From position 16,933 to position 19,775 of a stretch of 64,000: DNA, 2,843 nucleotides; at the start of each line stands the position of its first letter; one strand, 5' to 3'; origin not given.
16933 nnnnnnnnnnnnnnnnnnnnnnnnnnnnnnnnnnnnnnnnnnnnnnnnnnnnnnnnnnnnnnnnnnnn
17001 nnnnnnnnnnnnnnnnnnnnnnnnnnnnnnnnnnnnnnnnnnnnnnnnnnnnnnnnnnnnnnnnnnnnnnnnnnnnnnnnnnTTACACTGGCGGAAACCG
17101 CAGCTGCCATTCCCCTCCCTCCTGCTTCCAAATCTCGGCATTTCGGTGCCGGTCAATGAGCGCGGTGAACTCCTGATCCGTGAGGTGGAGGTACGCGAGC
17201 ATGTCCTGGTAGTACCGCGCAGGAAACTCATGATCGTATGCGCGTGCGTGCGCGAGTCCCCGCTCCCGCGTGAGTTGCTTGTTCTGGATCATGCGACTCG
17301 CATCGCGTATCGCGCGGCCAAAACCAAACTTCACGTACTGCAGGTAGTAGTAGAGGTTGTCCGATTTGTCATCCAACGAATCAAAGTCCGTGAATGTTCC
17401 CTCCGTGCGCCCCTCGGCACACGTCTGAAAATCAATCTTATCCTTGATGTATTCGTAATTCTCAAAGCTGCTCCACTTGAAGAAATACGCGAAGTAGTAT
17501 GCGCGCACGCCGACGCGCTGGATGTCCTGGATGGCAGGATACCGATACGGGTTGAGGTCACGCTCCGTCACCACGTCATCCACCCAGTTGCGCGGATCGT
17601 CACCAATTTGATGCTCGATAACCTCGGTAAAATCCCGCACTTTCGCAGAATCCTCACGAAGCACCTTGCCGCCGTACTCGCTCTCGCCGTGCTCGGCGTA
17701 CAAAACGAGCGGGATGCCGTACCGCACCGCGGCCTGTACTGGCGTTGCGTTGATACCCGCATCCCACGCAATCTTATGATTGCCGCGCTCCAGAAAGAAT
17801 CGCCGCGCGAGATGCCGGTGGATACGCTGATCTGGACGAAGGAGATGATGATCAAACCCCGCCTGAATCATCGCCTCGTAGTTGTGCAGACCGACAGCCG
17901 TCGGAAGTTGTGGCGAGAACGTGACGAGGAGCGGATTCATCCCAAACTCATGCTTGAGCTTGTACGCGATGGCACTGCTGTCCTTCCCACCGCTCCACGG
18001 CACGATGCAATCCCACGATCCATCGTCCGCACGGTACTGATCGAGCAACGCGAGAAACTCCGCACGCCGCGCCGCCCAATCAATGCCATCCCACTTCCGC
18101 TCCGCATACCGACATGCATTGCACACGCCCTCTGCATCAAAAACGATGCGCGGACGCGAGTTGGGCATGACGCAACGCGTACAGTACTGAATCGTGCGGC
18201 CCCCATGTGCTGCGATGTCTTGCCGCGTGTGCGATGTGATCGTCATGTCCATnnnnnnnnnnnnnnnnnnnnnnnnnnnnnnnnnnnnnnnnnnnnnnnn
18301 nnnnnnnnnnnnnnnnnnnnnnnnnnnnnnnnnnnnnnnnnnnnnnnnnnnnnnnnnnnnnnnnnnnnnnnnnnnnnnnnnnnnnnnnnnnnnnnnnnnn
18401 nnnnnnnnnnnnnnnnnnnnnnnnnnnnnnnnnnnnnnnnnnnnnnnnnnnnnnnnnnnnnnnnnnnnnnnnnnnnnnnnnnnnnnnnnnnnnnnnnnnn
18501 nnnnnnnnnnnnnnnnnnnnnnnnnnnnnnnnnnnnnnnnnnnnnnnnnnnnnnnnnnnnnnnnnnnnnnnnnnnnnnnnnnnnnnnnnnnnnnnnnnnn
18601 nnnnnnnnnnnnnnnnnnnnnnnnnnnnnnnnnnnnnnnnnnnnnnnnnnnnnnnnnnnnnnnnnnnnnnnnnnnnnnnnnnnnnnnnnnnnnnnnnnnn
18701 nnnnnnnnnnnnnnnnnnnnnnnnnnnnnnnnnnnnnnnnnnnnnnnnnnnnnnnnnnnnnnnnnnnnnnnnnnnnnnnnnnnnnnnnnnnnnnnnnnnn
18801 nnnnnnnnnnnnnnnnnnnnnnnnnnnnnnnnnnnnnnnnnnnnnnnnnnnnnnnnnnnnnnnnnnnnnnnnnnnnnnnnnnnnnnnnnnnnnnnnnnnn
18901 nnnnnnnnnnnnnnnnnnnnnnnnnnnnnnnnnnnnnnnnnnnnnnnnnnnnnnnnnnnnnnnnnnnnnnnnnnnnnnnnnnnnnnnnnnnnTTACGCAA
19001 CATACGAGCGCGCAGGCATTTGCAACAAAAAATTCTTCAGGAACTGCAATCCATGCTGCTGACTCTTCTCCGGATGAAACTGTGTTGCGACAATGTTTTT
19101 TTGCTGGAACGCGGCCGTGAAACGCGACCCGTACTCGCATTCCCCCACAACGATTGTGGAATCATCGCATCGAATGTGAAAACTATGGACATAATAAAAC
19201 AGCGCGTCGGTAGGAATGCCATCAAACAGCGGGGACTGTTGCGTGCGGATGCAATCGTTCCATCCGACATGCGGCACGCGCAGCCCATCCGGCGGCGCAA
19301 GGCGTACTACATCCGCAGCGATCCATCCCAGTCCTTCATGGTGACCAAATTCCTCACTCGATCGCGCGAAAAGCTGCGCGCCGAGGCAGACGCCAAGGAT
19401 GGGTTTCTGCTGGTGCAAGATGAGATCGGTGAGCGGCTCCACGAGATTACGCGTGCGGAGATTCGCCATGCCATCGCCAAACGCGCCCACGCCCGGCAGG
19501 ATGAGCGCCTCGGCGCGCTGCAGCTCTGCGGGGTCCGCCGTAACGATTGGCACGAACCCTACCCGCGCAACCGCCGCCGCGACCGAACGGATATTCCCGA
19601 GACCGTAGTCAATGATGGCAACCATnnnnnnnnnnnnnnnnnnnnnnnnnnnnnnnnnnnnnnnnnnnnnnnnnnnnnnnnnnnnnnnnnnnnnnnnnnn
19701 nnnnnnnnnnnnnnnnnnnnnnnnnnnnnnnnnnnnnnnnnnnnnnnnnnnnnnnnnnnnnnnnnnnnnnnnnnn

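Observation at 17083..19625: WbuX/WbuY/WbuZ-type trio (PP-loop amidotransferase + HisH-like + HisF-like) for acetamidino sugar formation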

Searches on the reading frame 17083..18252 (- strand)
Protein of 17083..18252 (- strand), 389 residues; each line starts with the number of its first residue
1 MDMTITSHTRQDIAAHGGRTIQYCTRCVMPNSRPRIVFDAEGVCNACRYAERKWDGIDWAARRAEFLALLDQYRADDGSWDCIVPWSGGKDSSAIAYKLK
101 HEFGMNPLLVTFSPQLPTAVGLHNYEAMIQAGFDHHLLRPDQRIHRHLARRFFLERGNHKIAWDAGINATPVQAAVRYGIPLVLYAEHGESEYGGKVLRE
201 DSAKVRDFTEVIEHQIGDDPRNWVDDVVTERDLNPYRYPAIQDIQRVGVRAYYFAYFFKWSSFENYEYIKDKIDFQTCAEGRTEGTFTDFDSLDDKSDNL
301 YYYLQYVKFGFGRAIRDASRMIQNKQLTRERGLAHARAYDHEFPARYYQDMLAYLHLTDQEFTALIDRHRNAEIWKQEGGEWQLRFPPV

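Call 3: search_protein_families(library=ncbifam, proteins=[window:17083-18252:-], max_evalue=0.001)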
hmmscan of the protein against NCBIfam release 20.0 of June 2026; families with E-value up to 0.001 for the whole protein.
window:17083-18252:- (389 aa): 1 family
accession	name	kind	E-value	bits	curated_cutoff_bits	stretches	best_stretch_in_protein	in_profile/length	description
TIGR03573.1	WbuX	subfamily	9.1e-99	331.1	203.2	1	22-366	2-343/344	N-acetyl sugar amidotransferase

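Call 4: search_protein_families(library=pfam, proteins=[window:17083-18252:-], max_evalue=0.001)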
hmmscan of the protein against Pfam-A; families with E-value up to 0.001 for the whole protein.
window:17083-18252:- (389 aa): 0 families

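Call 10: search_solved_structures(query=window:17083-18252:-, show_alignments=2, max_evalue=1)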
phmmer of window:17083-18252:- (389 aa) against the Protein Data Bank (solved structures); distinct sequences matched with E-value up to 1: 5.
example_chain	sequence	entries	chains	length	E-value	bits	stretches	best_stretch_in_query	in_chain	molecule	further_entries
8wex_A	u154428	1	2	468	3.9e-68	233.5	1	33-386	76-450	N-acetyl sugar amidotransferase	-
3dcd_A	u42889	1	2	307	0.049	15.8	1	53-123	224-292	Galactose mutarotase related enzyme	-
3k32_A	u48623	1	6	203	0.075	15.2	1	81-149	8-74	Uncharacterized protein MJ0690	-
4klz_A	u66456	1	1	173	0.1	14.7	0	318-371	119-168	GTP-binding protein Rit1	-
9mey_A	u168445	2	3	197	0.14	14.3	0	318-372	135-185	GTP-binding protein Rit1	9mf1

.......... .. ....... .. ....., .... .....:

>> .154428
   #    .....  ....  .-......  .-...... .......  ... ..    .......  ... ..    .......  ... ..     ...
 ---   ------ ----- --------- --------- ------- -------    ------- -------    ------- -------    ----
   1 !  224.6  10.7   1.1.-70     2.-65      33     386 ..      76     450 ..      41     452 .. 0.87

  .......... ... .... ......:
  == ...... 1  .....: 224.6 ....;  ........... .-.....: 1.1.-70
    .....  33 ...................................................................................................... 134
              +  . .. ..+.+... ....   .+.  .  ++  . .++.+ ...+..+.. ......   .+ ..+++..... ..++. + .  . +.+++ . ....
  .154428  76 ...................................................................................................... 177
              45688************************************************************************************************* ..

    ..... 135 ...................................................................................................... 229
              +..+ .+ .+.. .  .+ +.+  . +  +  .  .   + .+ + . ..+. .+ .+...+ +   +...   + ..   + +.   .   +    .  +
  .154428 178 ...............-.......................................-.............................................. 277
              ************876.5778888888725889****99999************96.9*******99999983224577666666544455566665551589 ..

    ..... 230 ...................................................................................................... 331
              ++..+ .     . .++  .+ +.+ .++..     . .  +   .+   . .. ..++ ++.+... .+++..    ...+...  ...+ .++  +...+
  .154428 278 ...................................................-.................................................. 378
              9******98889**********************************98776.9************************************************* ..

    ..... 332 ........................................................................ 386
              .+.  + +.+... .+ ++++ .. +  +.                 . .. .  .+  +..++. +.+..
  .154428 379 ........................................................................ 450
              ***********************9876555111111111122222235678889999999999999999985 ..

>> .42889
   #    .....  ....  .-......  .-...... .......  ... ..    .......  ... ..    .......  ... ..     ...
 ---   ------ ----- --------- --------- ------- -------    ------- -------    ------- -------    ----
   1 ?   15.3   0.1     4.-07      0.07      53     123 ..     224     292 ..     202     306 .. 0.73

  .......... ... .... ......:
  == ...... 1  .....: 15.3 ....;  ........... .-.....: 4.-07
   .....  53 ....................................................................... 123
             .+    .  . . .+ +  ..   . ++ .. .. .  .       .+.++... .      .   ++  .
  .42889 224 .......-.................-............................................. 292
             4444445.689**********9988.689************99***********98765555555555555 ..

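Call 18: find_related_loci(query=window:17083-18252:-, collection=genome_contigs, flank=8000)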
Query window:17083-18252:- (389 aa) in genome_contigs; peptide patterns used: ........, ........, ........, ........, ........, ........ (x = any residue, [..] = any of these).
72 stretches matched a pattern; 28 encode a relative of the query (tblastn E <= 1e-3); 28 distinct loci.
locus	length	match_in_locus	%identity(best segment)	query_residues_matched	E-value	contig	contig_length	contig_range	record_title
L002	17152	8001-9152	69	5-388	0e+0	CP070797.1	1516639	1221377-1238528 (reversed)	MAG: Candidatus Omnitrophota bacterium isolate bin140 chromosome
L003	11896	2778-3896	70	17-389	0e+0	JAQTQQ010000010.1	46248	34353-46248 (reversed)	MAG: Candidatus Omnitrophota bacterium isolate STB_143 NODE_1610_length_46248_cov_9.371436_Sandtown_B, whole genome shot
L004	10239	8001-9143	66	9-389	0e+0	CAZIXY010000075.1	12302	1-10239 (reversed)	MAG TPA_asm: uncultured Desulfobacteraceae bacterium isolate binchicken_co256_358 genome assembly, contig: NODE_12993_le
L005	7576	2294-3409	68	18-389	2e-177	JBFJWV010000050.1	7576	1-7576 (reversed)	MAG: Thermoplasmatota archaeon isolate Mix_sand19.2022.05.G.31 k141_5034898_length_7576_cov_7.0000, whole genome shotgun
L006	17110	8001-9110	66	18-387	2e-175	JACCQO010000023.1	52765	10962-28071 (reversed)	MAG: Desulfovibrionaceae bacterium isolate MIC098Bin10 NODE_118_length_52765_cov_132.153576, whole genome shotgun sequen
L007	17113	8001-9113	63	17-387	1e-173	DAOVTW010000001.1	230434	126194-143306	MAG TPA_asm: Desulfobacteraceae bacterium isolate CSMAG_1663 CSMAG_1663_k141_3885468_length_230434_cov_20.0020, whole ge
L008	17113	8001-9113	63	17-388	8e-173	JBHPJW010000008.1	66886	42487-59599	Fibrobacterota bacterium isolate SAG AM-315-M03 AM-315-M03_NODE_8, whole genome shotgun sequence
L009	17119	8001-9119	65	14-387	7e-171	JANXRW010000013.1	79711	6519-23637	MAG: Betaproteobacteria bacterium isolate 336R_metabat_354 336R_k141_1386256, whole genome shotgun sequence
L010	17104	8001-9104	63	20-388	4e-168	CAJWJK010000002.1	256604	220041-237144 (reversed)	MAG TPA_asm: uncultured Alphaproteobacteria bacterium isolate ERR599156_bin.112_MetaBAT_v2.12.1_MAG genome assembly, con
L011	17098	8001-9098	69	21-387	0e+0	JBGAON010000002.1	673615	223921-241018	MAG: Elusimicrobiota bacterium isolate MAG_MBR_H10.43 MBRH10-43_opera_contig_35, whole genome shotgun sequence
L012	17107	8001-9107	63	21-388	2e-163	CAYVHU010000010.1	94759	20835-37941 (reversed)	MAG TPA_asm: uncultured Magnetovibrio sp. isolate SRP128015_co3_168 genome assembly, contig: NODE_80_length_94759_cov_12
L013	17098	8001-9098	63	21-387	4e-161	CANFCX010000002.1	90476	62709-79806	MAG: Rhodospirillales bacterium isolate CH-Jul18-20 genome assembly, contig: CH-Jul18-C246, whole genome shotgun sequenc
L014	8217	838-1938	60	21-388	1e-159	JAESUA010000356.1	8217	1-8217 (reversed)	MAG: Magnetovibrio sp. isolate NORP328 CoAssembly_3537741, whole genome shotgun sequence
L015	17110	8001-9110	61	18-387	6e-159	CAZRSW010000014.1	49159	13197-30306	MAG TPA_asm: uncultured Dehalococcoidia bacterium isolate SRP092796_co3_872 genome assembly, contig: NODE_813_length_491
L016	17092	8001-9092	62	21-385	9e-159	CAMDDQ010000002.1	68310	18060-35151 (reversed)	MAG: Asaia bogorensis isolate MaH-04nov19-121 genome assembly, contig: MaH-04nov19-C720, whole genome shotgun sequence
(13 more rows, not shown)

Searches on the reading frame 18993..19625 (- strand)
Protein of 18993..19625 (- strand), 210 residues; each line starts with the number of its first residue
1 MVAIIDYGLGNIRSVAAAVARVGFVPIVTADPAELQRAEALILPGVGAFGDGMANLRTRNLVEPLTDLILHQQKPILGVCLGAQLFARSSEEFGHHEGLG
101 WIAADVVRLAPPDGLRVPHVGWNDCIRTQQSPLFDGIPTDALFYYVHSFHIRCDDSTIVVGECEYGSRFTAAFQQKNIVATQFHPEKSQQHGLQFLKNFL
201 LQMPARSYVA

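Call 3: search_protein_families(library=ncbifam, proteins=[window:18993-19625:-], max_evalue=0.001)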
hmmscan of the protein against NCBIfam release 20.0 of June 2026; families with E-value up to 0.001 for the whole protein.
window:18993-19625:- (210 aa): 17 families
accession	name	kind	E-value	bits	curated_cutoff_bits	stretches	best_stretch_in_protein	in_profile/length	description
TIGR01855.1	IMP_synth_hisH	equivalog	4.7e-69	232.2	105.4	1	2-200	1-196/198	imidazole glycerol phosphate synthase subunit HisH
NF010608.0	PRK14004.1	equivalog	6e-44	150.2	216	1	1-200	1-207/210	imidazole glycerol phosphate synthase subunit HisH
NF001975.0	PRK00758.1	equivalog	1.2e-08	34.8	198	1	29-89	34-84/185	GMP synthase subunit A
TIGR00888.1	guaA_Nterm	equivalog_domain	7.5e-08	32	172.15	0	129-202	108-183/188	glutamine-hydrolyzing GMP synthase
NF005367.0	PRK06895.1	equivalog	8.1e-08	32.4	265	1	123-201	105-187/190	anthranilate synthase component II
TIGR03800.1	PLP_synth_Pdx2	equivalog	1.2e-07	31.9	105.55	1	10-89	9-86/184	pyridoxal 5'-phosphate synthase glutaminase subunit PdxT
NF005458.0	PRK07053.1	equivalog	3.1e-06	26.7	250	1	70-90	80-100/234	glutamine amidotransferase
NF000848.1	PRK00074.1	equivalog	4.4e-06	25.6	400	0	129-203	110-187/512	glutamine-hydrolyzing GMP synthase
NF006562.0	PRK09065.1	equivalog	1.3e-05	24.8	205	0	128-197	131-200/242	glutamine amidotransferase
NF005072.0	PRK06490.1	equivalog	1.3e-05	24.3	339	1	67-89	86-108/251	glutamine amidotransferase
NF011201.0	PRK14607.1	equivalog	2.5e-05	23.2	670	1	72-201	72-187/534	bifunctional anthranilate synthase component II/anthranilate phosphoribosyltransferase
NF010081.0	PRK13566.1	equivalog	2.5e-05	22.8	645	1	66-202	593-719/729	anthranilate synthase component I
TIGR01368.1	CPSaseIIsmall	equivalog_domain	7.2e-05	21.9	307.35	0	59-91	233-264/361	glutamine-hydrolyzing carbamoyl-phosphate synthase small subunit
NF009475.0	PRK12838.1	equivalog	0.0001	21.4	221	0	2-89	172-256/359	carbamoyl phosphate synthase small subunit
TIGR00566.1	trpG_papA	subfamily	0.00016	21.5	121.05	1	69-200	75-190/192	glutamine amidotransferase of anthranilate synthase or aminodeoxychorismate synthase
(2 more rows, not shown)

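Call 4: search_protein_families(library=pfam, proteins=[window:18993-19625:-], max_evalue=0.001)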
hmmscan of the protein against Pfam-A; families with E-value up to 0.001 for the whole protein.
window:18993-19625:- (210 aa): 2 families
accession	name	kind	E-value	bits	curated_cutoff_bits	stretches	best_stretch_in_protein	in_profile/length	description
PF00117.34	GATase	-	5.8e-21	75.5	22.8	1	4-202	2-189/190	Glutamine amidotransferase class-I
PF01174.25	SNO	-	1.7e-08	35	27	1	11-92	7-87/188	SNO glutamine amidotransferase family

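Call 11: search_solved_structures(query=window:18993-19625:-, show_alignments=2)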
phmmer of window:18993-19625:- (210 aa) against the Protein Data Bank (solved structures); distinct sequences matched with E-value up to 0.001: 19.
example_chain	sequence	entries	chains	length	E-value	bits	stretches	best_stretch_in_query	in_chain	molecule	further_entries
4gud_A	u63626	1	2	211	1.8e-43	152.1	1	2-200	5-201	Imidazole glycerol phosphate synthase subunit HisH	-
1jvn_A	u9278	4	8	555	5.6e-29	104.7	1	2-203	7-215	BIFUNCTIONAL HISTIDINE BIOSYNTHESIS PROTEIN HISHF | Imidazole glycerol phosphate synthase hisHF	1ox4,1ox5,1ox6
1ka9_H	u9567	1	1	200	2.3e-28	102.7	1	3-196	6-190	imidazole glycerol phosphate synthase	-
1gpw_B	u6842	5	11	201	1.4e-25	93.6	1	2-198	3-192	AMIDOTRANSFERASE HISH | IMIDAZOLE GLYCEROL PHOSPHATE SYNTHASE SUBUNIT HISH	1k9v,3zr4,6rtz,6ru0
1kxj_A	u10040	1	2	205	1.4e-25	93.6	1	2-199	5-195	Amidotransferase hisH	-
7ac8_B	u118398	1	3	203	2.6e-24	89.4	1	2-198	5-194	Imidazole glycerol phosphate synthase subunit HisH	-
6ymu_B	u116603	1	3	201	3.5e-24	89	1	2-198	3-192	Imidazole glycerol phosphate synthase subunit HisH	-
2wjz_B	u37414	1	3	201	1.6e-23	86.9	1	2-198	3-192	IMIDAZOLE GLYCEROL PHOSPHATE SYNTHASE SUBUNIT HISH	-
2nv0_A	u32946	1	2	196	2.1e-05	27.7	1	10-193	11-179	Glutamine amidotransferase subunit pdxT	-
1r9g_A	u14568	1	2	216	3e-05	27.2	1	10-193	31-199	Hypothetical protein yaaE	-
7yc6_A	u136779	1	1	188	0.00013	25.1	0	65-200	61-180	GMP synthase [glutamine-hydrolyzing] subunit A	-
2nv2_B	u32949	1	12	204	0.00019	24.6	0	10-103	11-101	Glutamine amidotransferase subunit pdxT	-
1q7r_A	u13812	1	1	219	0.00041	23.5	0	10-91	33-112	predicted amidotransferase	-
7d97_A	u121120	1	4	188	0.0007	22.7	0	65-101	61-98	GMP synthase [glutamine-hydrolyzing] subunit A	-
8gr3_A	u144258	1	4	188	0.0008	22.5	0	65-97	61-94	GMP synthase [glutamine-hydrolyzing] subunit A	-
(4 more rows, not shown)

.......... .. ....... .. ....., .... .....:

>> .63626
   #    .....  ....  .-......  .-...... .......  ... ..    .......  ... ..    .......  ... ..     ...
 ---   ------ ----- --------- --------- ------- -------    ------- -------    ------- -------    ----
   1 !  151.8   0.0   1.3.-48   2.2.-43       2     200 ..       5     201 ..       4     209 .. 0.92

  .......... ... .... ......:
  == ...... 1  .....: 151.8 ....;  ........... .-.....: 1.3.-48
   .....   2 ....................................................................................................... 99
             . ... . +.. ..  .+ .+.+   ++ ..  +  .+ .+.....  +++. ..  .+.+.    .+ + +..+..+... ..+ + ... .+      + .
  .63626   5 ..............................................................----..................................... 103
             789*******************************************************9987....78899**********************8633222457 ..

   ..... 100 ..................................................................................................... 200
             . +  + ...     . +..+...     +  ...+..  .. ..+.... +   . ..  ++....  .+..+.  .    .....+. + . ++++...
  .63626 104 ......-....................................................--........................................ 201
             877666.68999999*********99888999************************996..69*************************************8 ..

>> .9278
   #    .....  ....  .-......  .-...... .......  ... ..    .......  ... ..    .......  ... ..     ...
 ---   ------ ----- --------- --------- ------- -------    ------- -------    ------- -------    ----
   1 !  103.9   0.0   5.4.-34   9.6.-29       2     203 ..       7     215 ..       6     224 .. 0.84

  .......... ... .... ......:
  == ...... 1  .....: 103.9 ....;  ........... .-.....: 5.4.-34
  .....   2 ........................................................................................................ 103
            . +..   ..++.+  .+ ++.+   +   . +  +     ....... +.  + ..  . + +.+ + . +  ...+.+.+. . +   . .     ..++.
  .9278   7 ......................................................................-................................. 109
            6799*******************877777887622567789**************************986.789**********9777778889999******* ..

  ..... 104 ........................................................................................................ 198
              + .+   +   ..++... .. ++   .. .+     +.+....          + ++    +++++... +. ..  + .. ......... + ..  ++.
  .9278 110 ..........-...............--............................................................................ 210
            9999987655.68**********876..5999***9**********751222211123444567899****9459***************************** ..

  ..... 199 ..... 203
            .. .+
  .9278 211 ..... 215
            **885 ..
